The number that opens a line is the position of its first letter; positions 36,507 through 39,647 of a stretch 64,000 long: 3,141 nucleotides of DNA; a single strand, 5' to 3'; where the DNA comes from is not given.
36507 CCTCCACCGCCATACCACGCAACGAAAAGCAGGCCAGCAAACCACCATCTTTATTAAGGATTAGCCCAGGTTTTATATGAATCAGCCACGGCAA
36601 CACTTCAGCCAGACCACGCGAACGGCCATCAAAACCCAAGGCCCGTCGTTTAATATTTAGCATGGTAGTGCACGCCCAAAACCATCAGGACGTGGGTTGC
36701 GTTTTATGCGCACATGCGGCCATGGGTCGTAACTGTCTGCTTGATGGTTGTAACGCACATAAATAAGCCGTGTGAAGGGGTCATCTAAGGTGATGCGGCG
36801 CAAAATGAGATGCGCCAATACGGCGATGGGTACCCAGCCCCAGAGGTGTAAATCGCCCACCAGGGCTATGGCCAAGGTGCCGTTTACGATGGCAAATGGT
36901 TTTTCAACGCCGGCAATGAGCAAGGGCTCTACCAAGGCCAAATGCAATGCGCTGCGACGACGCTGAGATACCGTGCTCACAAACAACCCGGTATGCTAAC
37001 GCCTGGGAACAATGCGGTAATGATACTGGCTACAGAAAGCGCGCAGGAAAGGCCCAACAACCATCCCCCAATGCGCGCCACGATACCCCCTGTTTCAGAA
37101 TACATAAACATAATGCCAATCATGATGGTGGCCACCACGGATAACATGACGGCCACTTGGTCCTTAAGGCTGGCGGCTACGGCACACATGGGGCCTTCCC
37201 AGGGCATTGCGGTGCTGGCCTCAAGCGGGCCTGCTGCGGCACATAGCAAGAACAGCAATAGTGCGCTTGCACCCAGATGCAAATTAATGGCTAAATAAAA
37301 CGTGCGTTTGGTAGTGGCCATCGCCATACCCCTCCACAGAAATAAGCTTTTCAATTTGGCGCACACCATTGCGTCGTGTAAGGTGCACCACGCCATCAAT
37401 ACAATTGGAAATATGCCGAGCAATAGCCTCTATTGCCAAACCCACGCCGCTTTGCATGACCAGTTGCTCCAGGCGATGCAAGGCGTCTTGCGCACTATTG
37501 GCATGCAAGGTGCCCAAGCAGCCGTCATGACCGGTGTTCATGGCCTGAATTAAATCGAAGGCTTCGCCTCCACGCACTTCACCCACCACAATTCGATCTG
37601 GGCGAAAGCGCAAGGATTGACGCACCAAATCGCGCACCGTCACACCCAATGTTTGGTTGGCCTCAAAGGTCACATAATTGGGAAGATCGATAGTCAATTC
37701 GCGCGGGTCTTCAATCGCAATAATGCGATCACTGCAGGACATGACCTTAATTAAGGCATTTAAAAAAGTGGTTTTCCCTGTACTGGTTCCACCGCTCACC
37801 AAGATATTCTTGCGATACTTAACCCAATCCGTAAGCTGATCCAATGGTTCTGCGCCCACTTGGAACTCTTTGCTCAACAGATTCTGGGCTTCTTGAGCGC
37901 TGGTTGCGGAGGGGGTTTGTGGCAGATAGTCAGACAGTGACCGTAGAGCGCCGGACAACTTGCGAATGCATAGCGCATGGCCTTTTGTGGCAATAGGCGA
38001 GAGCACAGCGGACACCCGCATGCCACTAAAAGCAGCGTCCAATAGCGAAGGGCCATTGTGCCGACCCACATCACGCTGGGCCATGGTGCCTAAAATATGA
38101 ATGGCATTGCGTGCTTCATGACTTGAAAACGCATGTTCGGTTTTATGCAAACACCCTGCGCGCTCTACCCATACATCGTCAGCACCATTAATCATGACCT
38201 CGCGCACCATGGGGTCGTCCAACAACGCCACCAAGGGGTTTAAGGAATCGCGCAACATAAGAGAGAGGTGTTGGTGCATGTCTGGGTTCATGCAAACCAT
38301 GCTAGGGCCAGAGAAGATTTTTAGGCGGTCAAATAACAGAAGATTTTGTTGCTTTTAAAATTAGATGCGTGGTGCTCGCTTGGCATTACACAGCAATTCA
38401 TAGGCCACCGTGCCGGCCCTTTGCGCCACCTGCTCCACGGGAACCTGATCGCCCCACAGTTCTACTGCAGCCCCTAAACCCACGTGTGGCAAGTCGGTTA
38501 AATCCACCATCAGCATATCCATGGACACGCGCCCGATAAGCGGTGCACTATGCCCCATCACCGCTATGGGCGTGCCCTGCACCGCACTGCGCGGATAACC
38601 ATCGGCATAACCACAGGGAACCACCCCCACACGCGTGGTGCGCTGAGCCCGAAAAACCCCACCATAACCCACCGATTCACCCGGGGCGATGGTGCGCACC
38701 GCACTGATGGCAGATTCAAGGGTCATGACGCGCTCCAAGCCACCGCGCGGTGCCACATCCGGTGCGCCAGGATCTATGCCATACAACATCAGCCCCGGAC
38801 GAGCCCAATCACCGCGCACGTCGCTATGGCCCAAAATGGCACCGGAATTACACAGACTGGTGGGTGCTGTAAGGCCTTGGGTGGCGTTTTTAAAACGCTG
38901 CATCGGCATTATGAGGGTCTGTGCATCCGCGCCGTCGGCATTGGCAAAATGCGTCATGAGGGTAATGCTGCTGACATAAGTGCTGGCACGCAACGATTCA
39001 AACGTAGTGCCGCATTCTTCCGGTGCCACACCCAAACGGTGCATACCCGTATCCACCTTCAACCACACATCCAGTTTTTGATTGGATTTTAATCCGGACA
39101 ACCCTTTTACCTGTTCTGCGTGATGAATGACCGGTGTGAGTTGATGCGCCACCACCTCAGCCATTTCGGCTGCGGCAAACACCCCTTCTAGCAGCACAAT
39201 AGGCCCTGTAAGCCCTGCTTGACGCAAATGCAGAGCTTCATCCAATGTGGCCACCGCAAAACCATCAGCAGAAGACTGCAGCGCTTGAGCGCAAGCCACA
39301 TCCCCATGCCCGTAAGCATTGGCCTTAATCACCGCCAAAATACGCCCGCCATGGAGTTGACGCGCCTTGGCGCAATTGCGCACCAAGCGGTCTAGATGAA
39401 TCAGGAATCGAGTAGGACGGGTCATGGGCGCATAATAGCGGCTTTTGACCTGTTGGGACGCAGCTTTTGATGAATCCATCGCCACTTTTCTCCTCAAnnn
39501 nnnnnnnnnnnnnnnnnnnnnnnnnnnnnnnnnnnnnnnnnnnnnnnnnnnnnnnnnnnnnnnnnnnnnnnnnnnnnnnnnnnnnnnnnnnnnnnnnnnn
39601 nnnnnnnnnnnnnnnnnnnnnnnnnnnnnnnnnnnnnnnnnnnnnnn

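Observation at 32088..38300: Orphan half type IV secretion operon (trbB-C-D-E-J-L only) embedded between housekeeping genes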

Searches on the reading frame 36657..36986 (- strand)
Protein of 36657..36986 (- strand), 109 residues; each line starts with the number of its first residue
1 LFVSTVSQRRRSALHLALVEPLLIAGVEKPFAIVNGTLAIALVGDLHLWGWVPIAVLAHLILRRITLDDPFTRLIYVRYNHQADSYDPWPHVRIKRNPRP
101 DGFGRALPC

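Call 3: search_protein_families(library=pfam, proteins=[window:36657-36986:-], max_evalue=0.01)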
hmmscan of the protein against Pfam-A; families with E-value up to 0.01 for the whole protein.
window:36657-36986:- (109 aa): 1 family
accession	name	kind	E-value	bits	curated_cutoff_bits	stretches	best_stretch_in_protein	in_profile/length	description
PF05101.18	VirB3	-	5.9e-07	30.1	23.9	1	11-76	2-67/84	Type IV secretory pathway, VirB3-like protein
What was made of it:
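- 36657..36986 (-): trbD / virB3 small inner-membrane protein (107-109 aa; GTG at 36980 or TTG at 36986). Pfam VirB3 5.9e-7 (call 3).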

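Call 4: search_protein_families(library=ncbifam, proteins=[window:36657-36986:-], max_evalue=0.01)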
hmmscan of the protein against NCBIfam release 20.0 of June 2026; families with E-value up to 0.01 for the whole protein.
window:36657-36986:- (109 aa): 1 family
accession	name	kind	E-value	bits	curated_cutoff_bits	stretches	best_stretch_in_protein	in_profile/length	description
NF010395.0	PRK13823.1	subfamily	0.0021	18.1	60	1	8-88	2-86/103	conjugal transfer protein TrbD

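Call 92: search_protein_families(library=padloc, proteins=[window:36657-36986:-], max_evalue=0.001)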
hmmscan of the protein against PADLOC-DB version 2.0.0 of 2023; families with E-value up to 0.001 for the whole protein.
window:36657-36986:- (109 aa): 0 families

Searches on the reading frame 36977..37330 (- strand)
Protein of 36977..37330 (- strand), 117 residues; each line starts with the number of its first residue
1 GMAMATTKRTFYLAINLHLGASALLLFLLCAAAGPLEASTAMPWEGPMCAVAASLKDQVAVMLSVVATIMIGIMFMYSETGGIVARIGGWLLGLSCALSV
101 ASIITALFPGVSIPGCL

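Call 59: search_solved_structures(query=window:36980-37327:-, max_evalue=10, show_alignments=2)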
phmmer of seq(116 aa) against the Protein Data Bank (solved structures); distinct sequences matched with E-value up to 10: 0.

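Call 62: find_homologous_proteins(query=window:36980-37327:-, max_evalue=0.001)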
Query seq(116 aa) (116 aa): 63 proteins with E <= 0.001 among 93 candidates.
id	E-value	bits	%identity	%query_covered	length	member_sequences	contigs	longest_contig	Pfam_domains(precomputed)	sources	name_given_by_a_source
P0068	9.3e-63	227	98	100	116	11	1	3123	PF04956.19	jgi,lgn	jgi:type IV secretory pathway VirB2 component (pilin)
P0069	1.7e-55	204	91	98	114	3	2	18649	PF04956.19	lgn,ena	-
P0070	9.7e-44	166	78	98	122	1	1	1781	PF04956.19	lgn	-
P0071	7.9e-37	144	67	97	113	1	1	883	PF04956.19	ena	-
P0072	1.6e-35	140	74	86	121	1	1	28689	PF04956.19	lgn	-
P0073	3.9e-35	138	68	98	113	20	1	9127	PF04956.19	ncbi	-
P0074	4.5e-35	138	86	69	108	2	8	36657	PF04956.19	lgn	-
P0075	9.9e-35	137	66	97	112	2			PF04956.19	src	-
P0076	1.4e-34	137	78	74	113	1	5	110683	PF04956.19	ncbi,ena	-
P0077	1.6e-34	136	87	67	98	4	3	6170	PF04956.19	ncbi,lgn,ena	-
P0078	1.7e-34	136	86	67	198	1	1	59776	PF04956.19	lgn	-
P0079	1.8e-34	136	84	70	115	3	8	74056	PF04956.19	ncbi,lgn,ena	-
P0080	1.9e-34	136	74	81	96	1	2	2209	PF04956.19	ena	-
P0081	3.4e-34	135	78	78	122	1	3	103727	PF04956.19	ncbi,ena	-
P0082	3.4e-34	135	85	67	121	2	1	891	PF04956.19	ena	-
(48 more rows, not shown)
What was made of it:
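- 36977..37327 (-): trbC / virB2 pilin precursor (116 aa from the ATG at 37327): variable signal peptide plus a nearly invariant mature helix-loop-helix of about 78 aa, with invariant Cys48 and Cys115. 63 homologous clusters, all from Ferrovum or Betaproteobacteria sources (call 62).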

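Call 83: search_solved_structures(query=A3, max_evalue=10)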
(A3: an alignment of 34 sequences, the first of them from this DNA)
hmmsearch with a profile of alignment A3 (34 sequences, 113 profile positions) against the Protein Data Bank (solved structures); distinct sequences matched with E-value up to 10: 2.
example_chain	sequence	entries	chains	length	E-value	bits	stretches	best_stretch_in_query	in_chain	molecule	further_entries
5zfm_A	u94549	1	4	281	1.3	12.2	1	36-83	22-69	3-oxoacyl-acyl carrier protein reductase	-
5zi0_A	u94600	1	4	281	1.3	12.1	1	36-83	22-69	3-oxoacyl-acyl carrier protein reductase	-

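Call 88: predict_structure(alignment_id=A3)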
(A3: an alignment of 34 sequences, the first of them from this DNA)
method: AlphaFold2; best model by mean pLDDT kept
length: 116 residues; sequences in the alignment: 34
mean_pLDDT: 66.9   pTM: 0.37
mean pLDDT of the five models: 66.9, 63.0, 60.8, 60.1, 58.5
residues with pLDDT >= 90: 0; 70-90: 55; 50-70: 50; < 50: 11
segments of 3 or more residues with pLDDT < 50: 1-5, 34-37
pLDDT, mean of each block of 10 residues (from residue 1): 48 62 73 52 64 69 80 73 75 76 71 55
secondary structure, 60 per line:
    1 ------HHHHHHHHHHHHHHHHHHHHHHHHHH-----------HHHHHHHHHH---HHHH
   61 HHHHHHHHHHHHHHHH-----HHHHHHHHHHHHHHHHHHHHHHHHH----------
elements in order: H7-32 H44-53 H57-76 H82-106
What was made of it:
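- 36977..37327 (-): The AF2 model shows a two-helix hairpin but only at pLDDT 67 (call 88).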

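Call 90: fold_search(model_id=the predicted structure, library=pdb)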
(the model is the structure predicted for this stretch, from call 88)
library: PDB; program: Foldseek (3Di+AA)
matches with E <= 10: 23; with E <= 0.001: 0
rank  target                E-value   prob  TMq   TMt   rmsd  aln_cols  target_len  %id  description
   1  9kz9_R                2.5e+00  0.47  0.36  0.44   3.9        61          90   26  Cryo-EM structure of PSI-ACPI from Rhodomonas sp. NIES-2332 at 2.08 angstroms resolution (released 2025-11-26)
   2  7vw0_B                3.7e+00  0.47  0.42  0.52   5.5        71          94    7  Structure of a dimeric periplasmic protein (released 2022-01-26)
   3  1yq3_D                4.5e+00  0.18  0.33  0.37  19.9       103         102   18  Avian respiratory complex ii with oxaloacetate and ubiquinone (released 2005-12-20)
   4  9nyf_A                4.5e+00  0.13  0.28  0.13   5.9        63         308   11  Cryo-EM structure of the glycosyltransferase GtrB (tetramer volume) (released 2025-12-17)
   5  2ch7_A                4.8e+00  0.08  0.27  0.14  11.8        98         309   14  Crystal structure of the cytoplasmic domain of a bacterial chemoreceptor from Thermotoga maritima (released 2006-04-18)
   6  8qaf                  5.3e+00  0.41  0.40  0.74   4.8        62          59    6  X-ray crystal structure of a de novo designed single-chain antiparallel 8-helix coiled-coil alpha-helical barrel, sc-apC (released 2024-07-03)
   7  8xzv_C                5.7e+00  0.30  0.41  0.08   3.5        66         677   14  Architecture of the spinach plastid-encoded RNA polymerase (released 2024-12-04)
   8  8ukh_C                6.4e+00  0.10  0.25  0.42   6.6        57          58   10  Crystal structure of Plasmodium falciparum CelTOS in complex with antibody 4h12 (released 2024-09-11)
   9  5b5e_z                6.4e+00  0.08  0.19  0.34   5.4        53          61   13  Crystal structure analysis of Photosystem II complex (released 2017-02-01)
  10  8exh_A                6.8e+00  0.12  0.28  0.42   5.3        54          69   20  Agrobacterium tumefaciens Tpilus (released 2023-03-22)
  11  1l6t_MODEL_1_A        7.2e+00  0.16  0.35  0.48   6.2        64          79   14  STRUCTURE OF ALA24/ASP61 TO ASP24/ASN61 SUBSTITUTED SUBUNIT C OF ESCHERICHIA COLI ATP SYNTHASE (released 2002-07-24)
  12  8ucj_A                7.6e+00  0.33  0.48  0.17   3.6        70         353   13  CryoEM structure of Komagataella pastoris Cytochrome c oxidase (11 subunits) in complex with human VMAT2 (released 2024-10-09)
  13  3wu2_z                7.6e+00  0.10  0.28  0.45   4.0        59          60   14  Crystal structure analysis of Photosystem II complex (released 2014-09-03)
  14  9k93                  7.6e+00  0.04  0.21  0.10  10.4        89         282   15  Cryo-EM structure of human signal peptide peptidase like 2A (SPPL2a) in complex with L685,458 (released 2025-10-29)
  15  6s7o_H                8.1e+00  0.07  0.22  0.23   7.1        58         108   19  Cryo-EM structure of human oligosaccharyltransferase complex OST-A (released 2019-12-18)
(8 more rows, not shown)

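Call 92: search_protein_families(library=padloc, proteins=[window:36977-37330:-], max_evalue=0.001)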
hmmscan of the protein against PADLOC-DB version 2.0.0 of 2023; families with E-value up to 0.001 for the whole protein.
window:36977-37330:- (117 aa): 0 families

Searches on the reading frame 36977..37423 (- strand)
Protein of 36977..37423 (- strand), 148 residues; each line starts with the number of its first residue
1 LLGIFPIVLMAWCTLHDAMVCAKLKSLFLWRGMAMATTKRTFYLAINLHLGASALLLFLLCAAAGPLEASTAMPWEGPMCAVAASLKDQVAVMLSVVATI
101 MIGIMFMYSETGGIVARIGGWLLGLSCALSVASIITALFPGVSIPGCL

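Call 3: search_protein_families(library=pfam, proteins=[window:36977-37423:-], max_evalue=0.01)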
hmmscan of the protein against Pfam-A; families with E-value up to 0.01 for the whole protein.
window:36977-37423:- (148 aa): 1 family
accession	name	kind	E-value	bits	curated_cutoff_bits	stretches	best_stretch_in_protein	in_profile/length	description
PF04956.18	TrbC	-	1.2e-08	35.4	27.9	1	52-137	13-97/98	TrbC/VIRB2 pilin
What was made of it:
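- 36977..37327 (-): Pfam TrbC/VirB2 1.2e-8 (call 3).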

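Call 4: search_protein_families(library=ncbifam, proteins=[window:36977-37423:-], max_evalue=0.01)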
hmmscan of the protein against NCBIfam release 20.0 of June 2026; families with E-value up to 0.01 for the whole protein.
window:36977-37423:- (148 aa): 0 families

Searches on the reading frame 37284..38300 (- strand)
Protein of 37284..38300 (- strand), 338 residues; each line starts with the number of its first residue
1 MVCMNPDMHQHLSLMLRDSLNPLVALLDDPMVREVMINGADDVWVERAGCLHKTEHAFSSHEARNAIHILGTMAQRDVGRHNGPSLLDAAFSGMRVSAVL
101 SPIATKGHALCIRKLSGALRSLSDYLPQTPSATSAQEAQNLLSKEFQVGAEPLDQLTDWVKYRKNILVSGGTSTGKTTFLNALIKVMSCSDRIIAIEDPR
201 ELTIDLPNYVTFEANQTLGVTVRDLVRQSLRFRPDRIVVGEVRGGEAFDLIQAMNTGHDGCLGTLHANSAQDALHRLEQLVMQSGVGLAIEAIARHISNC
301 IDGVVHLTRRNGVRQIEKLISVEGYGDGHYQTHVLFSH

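Call 3: search_protein_families(library=pfam, proteins=[window:37284-38300:-], max_evalue=0.01)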
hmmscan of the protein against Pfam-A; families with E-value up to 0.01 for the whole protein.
window:37284-38300:- (338 aa): 3 families
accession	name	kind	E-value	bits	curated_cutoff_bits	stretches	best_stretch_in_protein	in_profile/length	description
PF00437.27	T2SSE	-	6.7e-46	157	24.9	1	153-310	131-280/370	Type II/IV secretion system protein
PF01580.24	FtsK_SpoIIIE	-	0.0007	19.6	24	1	134-184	14-60/221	FtsK/SpoIIIE family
PF13555.12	AAA_29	-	0.0012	19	27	1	163-191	22-50/61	P-loop containing region of AAA domain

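Call 4: search_protein_families(library=ncbifam, proteins=[window:37284-38300:-], max_evalue=0.01)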
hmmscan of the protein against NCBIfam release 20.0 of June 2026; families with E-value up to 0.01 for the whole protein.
window:37284-38300:- (338 aa): 20 families
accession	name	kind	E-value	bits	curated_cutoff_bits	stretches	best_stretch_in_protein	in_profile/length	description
TIGR02782.1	TrbB_P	equivalog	7.5e-65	219.2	304.55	1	18-331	8-302/303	P-type conjugative transfer ATPase TrbB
TIGR03819.1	heli_sec_ATPase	hypoth_equivalog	3.4e-63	213.9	373.15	1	20-317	52-336/340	TadA family conjugal transfer-associated ATPase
TIGR02788.1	VirB11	equivalog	5.7e-62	209.5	249.95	1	27-318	2-305/308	P-type DNA transfer ATPase VirB11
NF010475.0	PRK13900.1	equivalog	1e-56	192.5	389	1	16-318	8-321/333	type IV secretion system ATPase VirB11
NF010469.0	PRK13894.1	subfamily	1.5e-56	192.1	508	1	17-334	21-319/320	conjugal transfer ATPase TrbB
NF010407.0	PRK13833.1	subfamily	6.3e-47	160.5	499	1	9-334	7-312/323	conjugal transfer protein TrbB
NF010425.0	PRK13851.1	equivalog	6.1e-34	117.4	461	1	15-318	6-323/344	type IV secretion system protein VirB11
NF058587.1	archaellum_moto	equivalog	2.6e-25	89.2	550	1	160-277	272-393/527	archaellum flagellar ATPase motor FlaI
NF041000.1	ATPase_ComGA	equivalog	3.6e-23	81.9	300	1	151-284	115-249/267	competence type IV pilus ATPase ComGA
NF053672.1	bindosome_BasE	exception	5.7e-18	64.9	1000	1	167-281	274-392/512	bindosome assembly system ATPase subunit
NF007755.0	PRK10436.1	equivalog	1.6e-17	63.3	617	1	153-282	208-337/465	type II secretion system protein GspE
TIGR02533.1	type_II_gspE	equivalog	6.1e-17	61.5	630.25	1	150-280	229-359/486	type II secretion system ATPase GspE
TIGR01420.1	pilT_fam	subfamily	1.5e-16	60.6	319.1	1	165-283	124-245/343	PilT/PilU family type 4a pilus ATPase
NF053534.1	T4PilAsmATPsTfpB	equivalog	4.2e-16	58.4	850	1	165-284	338-456/584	type IV pilus assembly ATPase TfpB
TIGR02538.1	type_IV_pilB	equivalog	2.4e-14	52.9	675.65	1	166-281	319-433/564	type IV-A pilus assembly ATPase PilB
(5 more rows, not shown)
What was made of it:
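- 37284..38300 (-): trbB / virB11-type hexameric traffic ATPase (338 aa). Pfam T2SSE 6.7e-46; NCBIfam TrbB_P 7.5e-65 and VirB11 5.7e-62 (calls 3, 4).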

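Call 85: search_solved_structures(query=window:37284-38300:-, max_evalue=1e-10)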
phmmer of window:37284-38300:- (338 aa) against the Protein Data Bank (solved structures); distinct sequences matched with E-value up to 1e-10: 17.
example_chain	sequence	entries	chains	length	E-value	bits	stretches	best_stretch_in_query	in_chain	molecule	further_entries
8rkd_E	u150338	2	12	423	2.9e-46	161.3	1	21-327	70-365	Pilus assembly ATPase CpaF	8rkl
8rjf_A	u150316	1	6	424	2.9e-46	161.3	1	21-327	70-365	Pilus assembly ATPase CpaF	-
9e24_A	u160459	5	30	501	5.5e-46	160.4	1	21-326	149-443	CpaF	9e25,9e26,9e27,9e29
2gza_A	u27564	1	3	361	3.2e-30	108.6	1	19-313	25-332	Type IV secretion system protein VirB11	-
6bge_A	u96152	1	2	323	8.9e-29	103.8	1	32-310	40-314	VirB11-like protein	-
1g6o_A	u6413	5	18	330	9.4e-29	103.8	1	32-310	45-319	CAG-ALPHA | virB11 homolog | Cag-alfa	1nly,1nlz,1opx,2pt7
2oap_1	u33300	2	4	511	1.6e-19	73.4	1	160-280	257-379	Type II secretion system protein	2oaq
4ii7_A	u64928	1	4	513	3.6e-19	72.3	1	22-277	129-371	FlaI ATPase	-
4ihq_A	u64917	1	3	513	2.4e-18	69.5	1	22-277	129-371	FlaI ATPase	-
9n32_A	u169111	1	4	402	2.7e-11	46.4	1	165-278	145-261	PilU protein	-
1p9r_A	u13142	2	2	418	4e-11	45.8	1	165-282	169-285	General secretion pathway protein E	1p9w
2eyu_A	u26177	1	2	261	4.4e-11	45.7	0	165-280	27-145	twitching motility protein PilT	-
10my_A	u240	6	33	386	4.6e-11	45.6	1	161-282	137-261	PilT/PilU family type 4a pilus ATPase | Twitching motility protein PilT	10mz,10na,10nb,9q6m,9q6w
2gsz_A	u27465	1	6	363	8e-11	44.8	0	165-280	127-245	twitching motility protein PilT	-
4kss_A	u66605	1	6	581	8.1e-11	44.8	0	165-282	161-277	Type II secretion system protein E, hemolysin-coregulated protein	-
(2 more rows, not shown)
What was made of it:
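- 37284..38300 (-): Closest solved structures: CpaF 2.9e-46 and Brucella VirB11 3.2e-30 (call 85).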

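Call 92: search_protein_families(library=padloc, proteins=[window:37284-38300:-], max_evalue=0.001)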
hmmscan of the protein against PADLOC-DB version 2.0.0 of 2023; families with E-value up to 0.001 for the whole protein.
window:37284-38300:- (338 aa): 1 family
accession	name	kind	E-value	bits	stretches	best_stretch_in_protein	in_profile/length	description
PDLC04140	mad8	-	4.7e-05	21.1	1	158-219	22-75/314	mads_8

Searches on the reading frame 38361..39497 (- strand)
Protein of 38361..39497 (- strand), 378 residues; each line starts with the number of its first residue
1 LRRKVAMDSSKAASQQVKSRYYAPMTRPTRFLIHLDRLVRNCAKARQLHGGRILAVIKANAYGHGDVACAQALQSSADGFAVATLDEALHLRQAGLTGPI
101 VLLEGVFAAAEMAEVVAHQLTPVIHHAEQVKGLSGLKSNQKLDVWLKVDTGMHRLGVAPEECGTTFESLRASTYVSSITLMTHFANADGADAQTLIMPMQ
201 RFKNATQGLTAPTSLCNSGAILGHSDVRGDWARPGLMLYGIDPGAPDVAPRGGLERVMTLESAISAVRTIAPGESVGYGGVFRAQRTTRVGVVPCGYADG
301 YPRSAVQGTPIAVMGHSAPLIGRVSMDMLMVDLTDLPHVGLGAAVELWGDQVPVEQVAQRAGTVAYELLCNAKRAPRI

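Call 3: search_protein_families(library=pfam, proteins=[window:38361-39497:-], max_evalue=0.01)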
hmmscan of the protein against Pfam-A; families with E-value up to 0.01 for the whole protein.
window:38361-39497:- (378 aa): 2 families
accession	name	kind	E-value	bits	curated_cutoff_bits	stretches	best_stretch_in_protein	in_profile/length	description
PF01168.26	Ala_racemase_N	-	4.8e-65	219.8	24.1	1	33-243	1-220/220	Alanine racemase, N-terminal domain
PF00842.27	Ala_racemase_C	-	2e-41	141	25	1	257-377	1-125/127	Alanine racemase, C-terminal domain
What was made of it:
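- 38361..39497 (-): alr (alanine racemase), the conserved upstream neighbour and boundary of the insertion site. Pfam Ala_racemase_N and _C (call 3).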

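Call 4: search_protein_families(library=ncbifam, proteins=[window:38361-39497:-], max_evalue=0.01)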
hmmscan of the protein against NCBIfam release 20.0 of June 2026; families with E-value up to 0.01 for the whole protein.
window:38361-39497:- (378 aa): 9 families
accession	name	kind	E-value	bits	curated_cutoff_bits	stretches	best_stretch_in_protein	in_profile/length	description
NF002970.2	PRK03646.1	exception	1.1e-109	366.8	600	1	25-372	1-347/356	catabolic alanine racemase DadX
TIGR00492.1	alr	equivalog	2.9e-102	342.3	168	1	32-373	6-360/369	alanine racemase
NF008897.0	PRK11930.1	equivalog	1.4e-68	231.7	804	1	30-371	461-810/822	bifunctional UDP-N-acetylmuramoyl-tripeptide:D-alanyl-D-alanine ligase/alanine racemase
NF033131.1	vanT-G-Cterm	exception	1.4e-64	218.3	460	1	33-371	7-359/368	serine racemase VanT catalytic subunit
NF033132.1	vanT-CELN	equivalog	2.9e-46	158.2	900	1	37-371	348-688/697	membrane-bound serine racemase VanT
NF000792.0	PRK00053.2-3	equivalog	1.3e-42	146.3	384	1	53-371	29-349/360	alanine racemase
NF033133.1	vanT-L-cat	exception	2.4e-40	138.9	750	1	49-369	30-354/366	serine racemase VanT-L catalytic subunit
NF000791.0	PRK00053.2-2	equivalog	4.6e-34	118.1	218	1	51-369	26-328/340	alanine racemase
NF009879.0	PRK13340.1-4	subfamily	7.3e-30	104.1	434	1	50-354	65-374/406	alanine racemase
